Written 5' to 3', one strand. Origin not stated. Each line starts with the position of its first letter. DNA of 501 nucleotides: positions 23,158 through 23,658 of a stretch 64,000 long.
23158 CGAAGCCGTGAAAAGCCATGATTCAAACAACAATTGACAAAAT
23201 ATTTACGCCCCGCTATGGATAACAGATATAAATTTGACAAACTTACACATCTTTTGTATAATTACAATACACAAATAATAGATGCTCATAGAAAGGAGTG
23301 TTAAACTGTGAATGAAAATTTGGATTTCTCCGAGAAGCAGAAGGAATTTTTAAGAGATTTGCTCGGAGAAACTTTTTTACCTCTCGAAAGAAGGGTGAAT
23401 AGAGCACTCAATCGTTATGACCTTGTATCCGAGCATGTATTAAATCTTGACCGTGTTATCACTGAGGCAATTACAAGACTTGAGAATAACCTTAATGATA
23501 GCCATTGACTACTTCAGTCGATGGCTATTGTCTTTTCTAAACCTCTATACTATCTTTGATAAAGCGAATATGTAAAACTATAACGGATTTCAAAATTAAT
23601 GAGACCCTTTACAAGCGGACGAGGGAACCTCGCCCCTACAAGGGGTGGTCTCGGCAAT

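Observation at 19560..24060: AT-rich accessory island: Fic AMPylator cassette bracketed by two direct copies of a roughly 250 bp MITE-like element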

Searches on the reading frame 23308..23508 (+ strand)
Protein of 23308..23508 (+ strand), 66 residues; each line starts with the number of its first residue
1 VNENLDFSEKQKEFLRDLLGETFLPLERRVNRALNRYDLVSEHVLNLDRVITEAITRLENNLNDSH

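Call 12: search_protein_families(library=pfam, proteins=[window:23308-23508:+], max_evalue=0.01)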
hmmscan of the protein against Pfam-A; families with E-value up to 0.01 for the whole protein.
window:23308-23508:+ (66 aa): 0 families

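Call 50: search_protein_families(library=ncbifam, proteins=[window:23308-23508:+], max_evalue=0.01)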
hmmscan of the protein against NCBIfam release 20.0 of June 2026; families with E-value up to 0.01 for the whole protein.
window:23308-23508:+ (66 aa): 0 families

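Call 52: search_protein_representatives(protein=window:23308-23508:+)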
Query: 66 residues. Proteins with E-value up to 0.001 (for the whole library): 7; up to 1e-10: 1; up to 1e-30: 0. The best 7 are listed.
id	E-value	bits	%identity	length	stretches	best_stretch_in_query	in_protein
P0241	1.8e-26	106.7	85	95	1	1-62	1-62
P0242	2.3e-09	53.1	58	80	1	3-65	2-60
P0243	4.5e-08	49.0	82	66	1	1-33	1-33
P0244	1.1e-07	47.8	70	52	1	1-37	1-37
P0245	5.4e-07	45.6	33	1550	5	31-61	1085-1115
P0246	2.5e-06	43.5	50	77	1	1-56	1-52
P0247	1.7e-04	37.8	32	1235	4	4-44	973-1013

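Call 53: find_homologous_proteins(query=window:23308-23508:+, max_evalue=0.001)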
Query window:23308-23508:+ (66 aa): 7 proteins with E <= 0.001 among 7 candidates.
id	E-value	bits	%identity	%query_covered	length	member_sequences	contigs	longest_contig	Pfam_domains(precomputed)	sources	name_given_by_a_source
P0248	3.4e-34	133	100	100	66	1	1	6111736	-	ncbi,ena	-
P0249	1.7e-30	121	98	94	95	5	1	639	-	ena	-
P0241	5.6e-26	107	85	94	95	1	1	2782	-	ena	-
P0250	7.8e-23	97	81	94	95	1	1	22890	-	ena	-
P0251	6.8e-21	91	79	94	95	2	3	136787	-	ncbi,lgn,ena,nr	ncbi:MAG: hypothetical protein OXH39_19835 [Candidatus Poribacteria bacterium]|nr:hypothetical prote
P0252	1.1e-17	81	85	71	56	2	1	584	-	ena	-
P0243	1.4e-7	49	52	68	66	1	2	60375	-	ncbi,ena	-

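Call 54: find_encoding_contigs(protein=P0251, flank=8000, max_places=3)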
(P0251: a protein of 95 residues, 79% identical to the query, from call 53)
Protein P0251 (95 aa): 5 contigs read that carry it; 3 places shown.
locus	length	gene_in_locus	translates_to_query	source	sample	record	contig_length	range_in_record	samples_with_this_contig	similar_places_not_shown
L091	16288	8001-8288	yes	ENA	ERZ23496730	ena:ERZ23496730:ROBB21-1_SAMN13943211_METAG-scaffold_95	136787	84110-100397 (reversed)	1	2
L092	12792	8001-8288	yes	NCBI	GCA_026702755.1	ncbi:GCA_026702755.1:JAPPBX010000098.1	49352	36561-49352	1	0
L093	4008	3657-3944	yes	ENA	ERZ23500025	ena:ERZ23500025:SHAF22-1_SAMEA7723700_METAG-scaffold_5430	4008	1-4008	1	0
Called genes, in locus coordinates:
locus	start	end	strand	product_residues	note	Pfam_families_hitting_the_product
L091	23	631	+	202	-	PF00160:Pro_isomerase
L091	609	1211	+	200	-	PF00160:Pro_isomerase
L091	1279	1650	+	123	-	-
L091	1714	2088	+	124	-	PF08899:DUF1844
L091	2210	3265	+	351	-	PF13646:HEAT_2 (weak)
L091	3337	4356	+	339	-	PF07885:Ion_trans_2, PF02254:TrkA_N, PF02080:TrkA_C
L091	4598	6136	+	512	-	PF13541:ChlI, PF00158:Sigma54_activat (faint), PF01078:Mg_chelatase, PF07728:AAA_5, PF00493:MCM (weak), PF13335:Mg_chelatase_C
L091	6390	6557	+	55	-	-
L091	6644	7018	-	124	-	-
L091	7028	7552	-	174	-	-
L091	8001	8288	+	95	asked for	-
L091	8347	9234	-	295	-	PF12760:Zn_ribbon_IS1595, PF12762:DDE_Tnp_IS1595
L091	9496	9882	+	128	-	-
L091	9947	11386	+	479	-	PF00884:Sulfatase, PF01663:Phosphodiest (weak), PF16347:SGSH_C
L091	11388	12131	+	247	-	PF13489:Methyltransf_23, PF13847:Methyltransf_31 (weak), PF08241:Methyltransf_11, PF08242:Methyltransf_12 (weak), PF13649:Methyltransf_25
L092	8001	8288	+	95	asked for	-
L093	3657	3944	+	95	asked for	-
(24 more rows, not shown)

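Call 55: find_encoding_contigs(protein=P0250, flank=8000, max_places=2)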
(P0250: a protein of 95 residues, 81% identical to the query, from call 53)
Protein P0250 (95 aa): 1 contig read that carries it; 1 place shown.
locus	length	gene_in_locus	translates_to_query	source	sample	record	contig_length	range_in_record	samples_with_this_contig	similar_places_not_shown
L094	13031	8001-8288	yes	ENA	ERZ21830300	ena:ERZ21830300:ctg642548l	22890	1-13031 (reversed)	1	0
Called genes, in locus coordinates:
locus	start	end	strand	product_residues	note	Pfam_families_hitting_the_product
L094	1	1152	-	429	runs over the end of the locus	PF13579:Glyco_trans_4_4 (weak), PF13439:Glyco_transf_4 (weak), PF20706:GT4-conflict (faint), PF00534:Glycos_transf_1, PF13692:Glyco_trans_1_4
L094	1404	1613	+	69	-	PF00830:Ribosomal_L28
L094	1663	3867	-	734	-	PF01966:HD, PF13328:HD_4, PF04607:RelA_SpoT, PF02824:TGS, PF19296:RelA_AH, PF28438:RelA_RIS, PF01842:ACT, PF13291:ACT_4, +1 more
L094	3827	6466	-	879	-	PF01368:DHH, PF02272:DHHA1, PF17768:RecJ_OB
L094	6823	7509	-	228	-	-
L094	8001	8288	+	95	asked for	-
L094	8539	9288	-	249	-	PF12760:Zn_ribbon_IS1595, PF12762:DDE_Tnp_IS1595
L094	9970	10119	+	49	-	-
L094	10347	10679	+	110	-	PF06155:GBBH-like_N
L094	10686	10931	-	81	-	-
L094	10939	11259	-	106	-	-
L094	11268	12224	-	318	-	PF00313:CSD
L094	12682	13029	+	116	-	?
